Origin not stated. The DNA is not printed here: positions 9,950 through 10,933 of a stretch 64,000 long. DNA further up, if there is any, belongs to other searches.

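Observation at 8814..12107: Teichoic-acid-like module in a Gram-negative genome: Wzx flippase, LicC-like cytidylyltransferase and TagF-like CDP-alcohol phosphotransferase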

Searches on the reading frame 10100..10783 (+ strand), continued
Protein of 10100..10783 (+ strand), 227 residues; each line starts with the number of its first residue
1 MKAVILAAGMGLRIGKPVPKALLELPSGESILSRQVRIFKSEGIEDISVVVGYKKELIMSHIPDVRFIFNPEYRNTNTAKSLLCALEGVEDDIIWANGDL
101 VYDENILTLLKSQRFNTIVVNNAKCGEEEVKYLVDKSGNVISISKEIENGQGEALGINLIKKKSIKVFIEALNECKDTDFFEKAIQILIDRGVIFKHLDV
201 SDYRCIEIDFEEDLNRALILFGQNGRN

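Call 70: find_encoding_contigs(protein=P0013, flank=7000, max_places=1)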
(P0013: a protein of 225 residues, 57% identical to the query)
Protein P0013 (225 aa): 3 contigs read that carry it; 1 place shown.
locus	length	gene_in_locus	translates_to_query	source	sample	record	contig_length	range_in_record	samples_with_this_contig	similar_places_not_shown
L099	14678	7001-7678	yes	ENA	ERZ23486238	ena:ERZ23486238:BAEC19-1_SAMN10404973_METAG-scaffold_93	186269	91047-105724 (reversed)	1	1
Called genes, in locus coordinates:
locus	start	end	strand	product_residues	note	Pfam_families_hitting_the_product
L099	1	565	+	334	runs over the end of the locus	PF01408:GFO_IDH_MocA, PF02894:GFO_IDH_MocA_C, PF22725:GFO_IDH_MocA_C3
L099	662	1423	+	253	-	PF00132:Hexapep, PF25084:LbH_EIF2B, PF25087:GMPPB_C (weak), PF14602:Hexapep_2 (faint), PF00132:Hexapep (weak), PF25087:GMPPB_C (weak)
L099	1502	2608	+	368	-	PF00266:Aminotran_5, PF01041:DegT_DnrJ_EryC1, PF01053:Cys_Met_Meta_PP, PF01212:Beta_elim_lyase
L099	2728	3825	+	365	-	PF02350:Epimerase_2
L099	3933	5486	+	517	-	PF03023:MurJ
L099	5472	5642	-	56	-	-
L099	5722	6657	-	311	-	PF06662:C5-epim_C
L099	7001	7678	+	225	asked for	PF01128:IspD (weak), PF12804:NTP_transf_3, PF20202:DUF6564 (weak)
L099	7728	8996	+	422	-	PF04464:Glyphos_transf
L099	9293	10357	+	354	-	PF13477:Glyco_trans_4_2, PF13579:Glyco_trans_4_4, PF13439:Glyco_transf_4, PF20706:GT4-conflict, PF00534:Glycos_transf_1, PF13692:Glyco_trans_1_4, PF13524:Glyco_trans_1_2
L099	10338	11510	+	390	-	PF01041:DegT_DnrJ_EryC1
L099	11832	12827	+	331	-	PF01926:MMR_HSR1, PF02421:FeoB_N, PF02824:TGS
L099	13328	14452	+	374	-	-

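Call 71: find_encoding_contigs(protein=P0028, flank=7000, max_places=1)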
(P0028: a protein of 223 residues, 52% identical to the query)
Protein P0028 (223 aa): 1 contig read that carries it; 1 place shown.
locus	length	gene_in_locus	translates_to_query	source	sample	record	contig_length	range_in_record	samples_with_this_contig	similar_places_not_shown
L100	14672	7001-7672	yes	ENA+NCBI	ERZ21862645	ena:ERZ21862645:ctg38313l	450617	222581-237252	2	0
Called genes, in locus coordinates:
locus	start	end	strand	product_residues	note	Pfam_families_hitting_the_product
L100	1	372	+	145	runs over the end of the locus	-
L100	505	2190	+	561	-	PF02403:Seryl_tRNA_N, PF00587:tRNA-synt_2b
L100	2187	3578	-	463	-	PF00919:UPF0004, PF04055:Radical_SAM, PF18693:TRAM_2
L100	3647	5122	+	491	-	PF08448:PAS_4 (weak), PF13426:PAS_9 (weak), PF00512:HisKA, PF02518:HATPase_c, PF13581:HATPase_c_2 (weak)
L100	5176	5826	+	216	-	PF01725:Ham1p_like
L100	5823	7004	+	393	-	PF04464:Glyphos_transf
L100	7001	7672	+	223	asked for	PF12804:NTP_transf_3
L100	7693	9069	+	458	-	PF01973:MptE-like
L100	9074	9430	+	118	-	PF13522:GATase_6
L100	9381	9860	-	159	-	-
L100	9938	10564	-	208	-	PF07963:N_methyl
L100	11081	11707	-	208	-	PF07963:N_methyl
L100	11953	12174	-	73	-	PF01312:Bac_export_2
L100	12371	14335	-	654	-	PF13513:HEAT_EZ (faint), PF02985:HEAT (faint), PF13646:HEAT_2 (weak)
